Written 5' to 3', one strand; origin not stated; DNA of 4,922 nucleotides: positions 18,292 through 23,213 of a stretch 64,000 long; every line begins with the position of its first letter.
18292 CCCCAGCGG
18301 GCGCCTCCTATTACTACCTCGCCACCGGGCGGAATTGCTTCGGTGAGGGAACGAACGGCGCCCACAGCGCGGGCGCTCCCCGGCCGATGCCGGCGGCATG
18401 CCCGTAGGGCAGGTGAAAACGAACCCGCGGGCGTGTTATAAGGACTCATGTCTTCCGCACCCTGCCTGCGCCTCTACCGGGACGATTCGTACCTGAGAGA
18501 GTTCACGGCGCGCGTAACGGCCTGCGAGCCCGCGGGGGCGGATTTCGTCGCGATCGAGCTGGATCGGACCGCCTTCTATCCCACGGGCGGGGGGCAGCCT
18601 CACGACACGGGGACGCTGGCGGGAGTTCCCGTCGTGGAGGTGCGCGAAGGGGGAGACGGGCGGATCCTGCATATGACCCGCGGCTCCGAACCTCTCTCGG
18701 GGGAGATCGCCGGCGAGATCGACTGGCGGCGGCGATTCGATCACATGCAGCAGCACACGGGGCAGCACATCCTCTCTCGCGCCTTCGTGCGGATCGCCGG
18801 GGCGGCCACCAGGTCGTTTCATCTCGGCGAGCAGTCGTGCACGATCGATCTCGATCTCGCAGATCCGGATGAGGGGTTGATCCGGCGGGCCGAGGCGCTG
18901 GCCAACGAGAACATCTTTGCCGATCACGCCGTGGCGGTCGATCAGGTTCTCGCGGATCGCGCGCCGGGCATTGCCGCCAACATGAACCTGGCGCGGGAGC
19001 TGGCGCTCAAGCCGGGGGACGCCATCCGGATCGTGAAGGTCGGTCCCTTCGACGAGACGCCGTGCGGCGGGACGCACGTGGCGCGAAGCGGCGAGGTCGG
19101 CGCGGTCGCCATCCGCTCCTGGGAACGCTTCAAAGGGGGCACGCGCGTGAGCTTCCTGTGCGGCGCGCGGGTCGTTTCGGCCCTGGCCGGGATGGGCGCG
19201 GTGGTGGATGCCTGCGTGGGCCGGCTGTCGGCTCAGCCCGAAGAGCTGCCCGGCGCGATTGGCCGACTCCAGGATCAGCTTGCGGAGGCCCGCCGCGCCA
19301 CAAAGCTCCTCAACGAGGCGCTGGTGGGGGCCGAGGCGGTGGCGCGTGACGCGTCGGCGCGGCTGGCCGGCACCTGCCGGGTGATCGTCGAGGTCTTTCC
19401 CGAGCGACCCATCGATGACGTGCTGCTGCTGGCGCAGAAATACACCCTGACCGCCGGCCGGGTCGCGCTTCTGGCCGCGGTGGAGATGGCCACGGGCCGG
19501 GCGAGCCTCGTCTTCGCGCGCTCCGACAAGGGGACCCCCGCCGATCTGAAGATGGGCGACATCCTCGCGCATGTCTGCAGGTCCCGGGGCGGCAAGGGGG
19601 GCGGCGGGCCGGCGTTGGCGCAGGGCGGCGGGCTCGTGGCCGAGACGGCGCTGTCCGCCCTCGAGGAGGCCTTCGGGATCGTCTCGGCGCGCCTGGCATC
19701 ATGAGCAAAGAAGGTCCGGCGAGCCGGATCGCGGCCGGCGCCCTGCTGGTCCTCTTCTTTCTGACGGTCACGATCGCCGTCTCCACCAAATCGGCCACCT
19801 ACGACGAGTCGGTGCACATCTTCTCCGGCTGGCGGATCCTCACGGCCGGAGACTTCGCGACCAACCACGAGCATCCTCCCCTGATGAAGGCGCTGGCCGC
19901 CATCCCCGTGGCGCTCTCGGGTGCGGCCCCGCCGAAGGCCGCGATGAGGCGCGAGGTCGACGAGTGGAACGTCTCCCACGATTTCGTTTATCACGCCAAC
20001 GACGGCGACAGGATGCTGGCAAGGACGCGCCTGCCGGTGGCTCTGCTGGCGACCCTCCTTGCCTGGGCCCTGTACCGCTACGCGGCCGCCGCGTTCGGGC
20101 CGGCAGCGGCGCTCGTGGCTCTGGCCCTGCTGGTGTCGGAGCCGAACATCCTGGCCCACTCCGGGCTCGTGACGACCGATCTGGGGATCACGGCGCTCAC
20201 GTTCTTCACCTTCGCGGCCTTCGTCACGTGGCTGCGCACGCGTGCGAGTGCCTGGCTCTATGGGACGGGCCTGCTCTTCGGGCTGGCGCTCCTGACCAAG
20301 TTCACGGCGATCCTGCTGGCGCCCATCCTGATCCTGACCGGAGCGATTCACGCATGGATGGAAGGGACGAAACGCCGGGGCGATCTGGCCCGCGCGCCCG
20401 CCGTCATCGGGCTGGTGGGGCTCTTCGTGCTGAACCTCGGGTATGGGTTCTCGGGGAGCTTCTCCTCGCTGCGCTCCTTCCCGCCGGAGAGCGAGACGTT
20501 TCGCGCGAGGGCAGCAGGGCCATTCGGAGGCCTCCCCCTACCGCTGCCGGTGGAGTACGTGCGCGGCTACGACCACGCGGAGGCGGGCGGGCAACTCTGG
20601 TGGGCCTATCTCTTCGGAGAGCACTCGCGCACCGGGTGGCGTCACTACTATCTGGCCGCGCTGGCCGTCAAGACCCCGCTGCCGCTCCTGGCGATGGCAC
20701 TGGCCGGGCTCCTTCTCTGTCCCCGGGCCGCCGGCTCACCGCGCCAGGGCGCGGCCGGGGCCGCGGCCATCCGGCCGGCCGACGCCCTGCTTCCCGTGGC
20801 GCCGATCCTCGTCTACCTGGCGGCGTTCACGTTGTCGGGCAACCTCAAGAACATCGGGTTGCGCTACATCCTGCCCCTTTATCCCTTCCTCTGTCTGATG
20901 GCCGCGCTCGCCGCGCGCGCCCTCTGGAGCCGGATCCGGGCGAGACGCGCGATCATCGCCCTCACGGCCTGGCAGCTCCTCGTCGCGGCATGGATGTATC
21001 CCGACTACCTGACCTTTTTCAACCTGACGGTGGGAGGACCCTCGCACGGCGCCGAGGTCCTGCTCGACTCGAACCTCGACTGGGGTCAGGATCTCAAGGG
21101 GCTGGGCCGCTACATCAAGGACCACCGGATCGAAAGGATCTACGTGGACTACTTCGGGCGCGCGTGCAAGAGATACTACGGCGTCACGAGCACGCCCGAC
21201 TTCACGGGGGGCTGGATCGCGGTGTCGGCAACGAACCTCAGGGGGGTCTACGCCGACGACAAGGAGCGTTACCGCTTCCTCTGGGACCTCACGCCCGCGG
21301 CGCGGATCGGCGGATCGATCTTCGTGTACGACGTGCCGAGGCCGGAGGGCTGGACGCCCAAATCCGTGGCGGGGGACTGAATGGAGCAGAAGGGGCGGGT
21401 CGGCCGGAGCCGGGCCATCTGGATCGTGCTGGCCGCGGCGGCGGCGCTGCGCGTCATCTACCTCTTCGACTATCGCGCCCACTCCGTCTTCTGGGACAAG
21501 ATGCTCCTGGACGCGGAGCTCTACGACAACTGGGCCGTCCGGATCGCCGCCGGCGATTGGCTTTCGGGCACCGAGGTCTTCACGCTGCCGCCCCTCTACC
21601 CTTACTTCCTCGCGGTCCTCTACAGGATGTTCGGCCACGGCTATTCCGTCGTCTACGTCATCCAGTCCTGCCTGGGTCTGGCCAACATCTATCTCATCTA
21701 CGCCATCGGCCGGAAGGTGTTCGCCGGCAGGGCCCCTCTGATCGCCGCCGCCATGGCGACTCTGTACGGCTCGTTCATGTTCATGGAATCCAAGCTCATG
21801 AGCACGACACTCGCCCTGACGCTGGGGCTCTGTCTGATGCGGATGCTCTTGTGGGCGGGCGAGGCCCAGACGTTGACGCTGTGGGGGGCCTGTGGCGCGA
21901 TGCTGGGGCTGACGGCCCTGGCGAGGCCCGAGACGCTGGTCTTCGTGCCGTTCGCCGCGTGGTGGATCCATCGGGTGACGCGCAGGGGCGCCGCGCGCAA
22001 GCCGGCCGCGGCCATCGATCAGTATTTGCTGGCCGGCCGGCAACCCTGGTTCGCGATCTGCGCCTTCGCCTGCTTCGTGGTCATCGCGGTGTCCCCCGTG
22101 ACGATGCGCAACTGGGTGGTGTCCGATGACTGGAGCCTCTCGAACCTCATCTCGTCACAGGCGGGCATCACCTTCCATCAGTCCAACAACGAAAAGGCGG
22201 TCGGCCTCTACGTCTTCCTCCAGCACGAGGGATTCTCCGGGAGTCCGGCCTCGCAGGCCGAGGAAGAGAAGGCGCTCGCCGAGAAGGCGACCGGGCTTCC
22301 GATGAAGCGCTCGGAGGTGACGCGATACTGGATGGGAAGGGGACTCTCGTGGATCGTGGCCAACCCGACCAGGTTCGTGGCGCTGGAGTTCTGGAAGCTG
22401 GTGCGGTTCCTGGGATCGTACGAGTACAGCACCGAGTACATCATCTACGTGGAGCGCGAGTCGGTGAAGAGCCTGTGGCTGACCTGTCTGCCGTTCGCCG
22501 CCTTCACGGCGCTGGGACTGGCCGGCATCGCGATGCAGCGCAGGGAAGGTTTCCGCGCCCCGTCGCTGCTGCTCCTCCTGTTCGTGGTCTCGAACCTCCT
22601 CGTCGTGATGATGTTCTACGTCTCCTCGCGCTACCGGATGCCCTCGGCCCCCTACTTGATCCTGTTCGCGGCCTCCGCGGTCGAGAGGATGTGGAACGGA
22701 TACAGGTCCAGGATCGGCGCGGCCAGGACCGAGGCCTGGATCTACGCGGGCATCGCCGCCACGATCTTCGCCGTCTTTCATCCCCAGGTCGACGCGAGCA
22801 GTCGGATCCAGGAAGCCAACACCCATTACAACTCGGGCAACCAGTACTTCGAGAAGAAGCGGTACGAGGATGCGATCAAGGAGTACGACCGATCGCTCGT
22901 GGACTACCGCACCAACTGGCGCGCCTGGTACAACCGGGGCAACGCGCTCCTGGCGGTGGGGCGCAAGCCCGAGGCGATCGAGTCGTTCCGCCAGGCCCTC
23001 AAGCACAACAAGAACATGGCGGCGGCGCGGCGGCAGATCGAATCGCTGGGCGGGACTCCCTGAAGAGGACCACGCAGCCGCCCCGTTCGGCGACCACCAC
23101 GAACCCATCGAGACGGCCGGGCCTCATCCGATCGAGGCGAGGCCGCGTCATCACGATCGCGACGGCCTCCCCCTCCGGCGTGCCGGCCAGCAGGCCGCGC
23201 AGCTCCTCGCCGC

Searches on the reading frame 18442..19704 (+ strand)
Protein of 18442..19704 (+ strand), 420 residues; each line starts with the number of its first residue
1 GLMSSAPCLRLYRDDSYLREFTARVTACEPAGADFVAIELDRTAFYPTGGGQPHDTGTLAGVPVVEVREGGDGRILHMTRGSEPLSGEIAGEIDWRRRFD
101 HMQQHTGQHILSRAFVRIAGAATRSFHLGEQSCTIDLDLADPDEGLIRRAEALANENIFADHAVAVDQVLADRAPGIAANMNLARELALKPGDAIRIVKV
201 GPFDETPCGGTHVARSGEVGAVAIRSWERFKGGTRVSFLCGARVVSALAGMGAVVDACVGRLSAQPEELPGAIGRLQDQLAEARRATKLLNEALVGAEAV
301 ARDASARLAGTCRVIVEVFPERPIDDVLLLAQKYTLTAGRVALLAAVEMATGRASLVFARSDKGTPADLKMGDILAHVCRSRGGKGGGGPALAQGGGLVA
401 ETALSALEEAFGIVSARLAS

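Call 73: search_protein_families(library=pfam, proteins=[window:18442-19704:+], max_evalue=0.00001)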
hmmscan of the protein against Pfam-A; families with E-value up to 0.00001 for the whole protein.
window:18442-19704:+ (420 aa): 1 family
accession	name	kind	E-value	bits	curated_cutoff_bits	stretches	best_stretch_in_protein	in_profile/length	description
PF07973.19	tRNA_SAD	-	3.7e-09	36.9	24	1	195-232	1-38/44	Threonyl and Alanyl tRNA synthetase second additional domain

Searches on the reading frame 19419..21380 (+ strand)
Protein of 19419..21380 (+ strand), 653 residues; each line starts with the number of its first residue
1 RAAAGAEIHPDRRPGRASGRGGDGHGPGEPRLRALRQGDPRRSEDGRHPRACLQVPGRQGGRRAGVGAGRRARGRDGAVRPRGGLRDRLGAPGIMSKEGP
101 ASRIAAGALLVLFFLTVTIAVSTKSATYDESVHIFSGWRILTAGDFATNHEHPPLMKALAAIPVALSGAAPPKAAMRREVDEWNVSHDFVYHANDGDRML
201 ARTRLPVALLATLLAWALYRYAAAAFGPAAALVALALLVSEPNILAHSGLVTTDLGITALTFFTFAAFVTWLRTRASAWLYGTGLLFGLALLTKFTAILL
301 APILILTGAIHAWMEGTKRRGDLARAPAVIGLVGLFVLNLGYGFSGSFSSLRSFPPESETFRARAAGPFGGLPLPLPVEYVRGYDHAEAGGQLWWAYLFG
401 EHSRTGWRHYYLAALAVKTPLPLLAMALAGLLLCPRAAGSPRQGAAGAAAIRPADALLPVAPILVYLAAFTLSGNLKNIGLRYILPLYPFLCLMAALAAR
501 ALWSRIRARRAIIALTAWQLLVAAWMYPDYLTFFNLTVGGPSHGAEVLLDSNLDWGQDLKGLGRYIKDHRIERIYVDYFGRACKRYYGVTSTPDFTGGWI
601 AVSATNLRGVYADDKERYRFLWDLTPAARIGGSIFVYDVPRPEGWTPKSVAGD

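Call 73: search_protein_families(library=pfam, proteins=[window:19419-21380:+], max_evalue=0.00001)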
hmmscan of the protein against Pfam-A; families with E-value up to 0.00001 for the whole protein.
window:19419-21380:+ (653 aa): 2 families
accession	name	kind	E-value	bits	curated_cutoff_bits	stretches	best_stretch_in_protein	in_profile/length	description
PF13231.12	PMT_2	-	4.1e-13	50.3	26.1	1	203-310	24-128/160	Dolichyl-phosphate-mannose-protein mannosyltransferase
PF02366.24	PMT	-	2.8e-06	27.5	22.7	0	151-318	44-206/245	Dolichyl-phosphate-mannose-protein mannosyltransferase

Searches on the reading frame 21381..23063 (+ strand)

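Call 27: search_protein_families(library=pfam, proteins=[window:21381-23063:+], max_evalue=0.001)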
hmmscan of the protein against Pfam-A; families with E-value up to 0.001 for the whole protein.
window:21381-23063:+ (560 aa): 11 families
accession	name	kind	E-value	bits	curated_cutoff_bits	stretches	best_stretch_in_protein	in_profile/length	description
PF00515.34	TPR_1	-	4.2e-14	52.1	27.8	2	514-545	2-33/34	Tetratricopeptide repeat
PF07719.23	TPR_2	-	4.2e-14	51.9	27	1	514-545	2-33/34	Tetratricopeptide repeat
PF13414.12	TPR_11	-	1.2e-09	38.1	26.8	1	486-527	1-42/42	TPR repeat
PF13231.12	PMT_2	-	3.7e-09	37.4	26.1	1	70-211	3-144/160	Dolichyl-phosphate-mannose-protein mannosyltransferase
PF13432.12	TPR_16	-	1.5e-07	32.2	32.7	1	485-541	3-59/65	Tetratricopeptide repeat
PF13424.12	TPR_12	-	2.4e-06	28.1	30.1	1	478-541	2-73/77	Tetratricopeptide repeat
PF13181.12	TPR_8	-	4.8e-06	26.8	25.7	0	514-541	2-29/34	Tetratricopeptide repeat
PF13431.12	TPR_17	-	1.3e-05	25.5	24.4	0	502-534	2-34/34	Tetratricopeptide repeat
PF13428.12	TPR_14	-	9.4e-05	23.2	23.5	0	513-550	1-38/44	Tetratricopeptide repeat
PF14559.12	TPR_19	-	0.00064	20.4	25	0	490-550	2-65/68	Tetratricopeptide repeat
PF13371.12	TPR_9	-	0.00084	19.8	35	0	489-553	5-68/73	Tetratricopeptide repeat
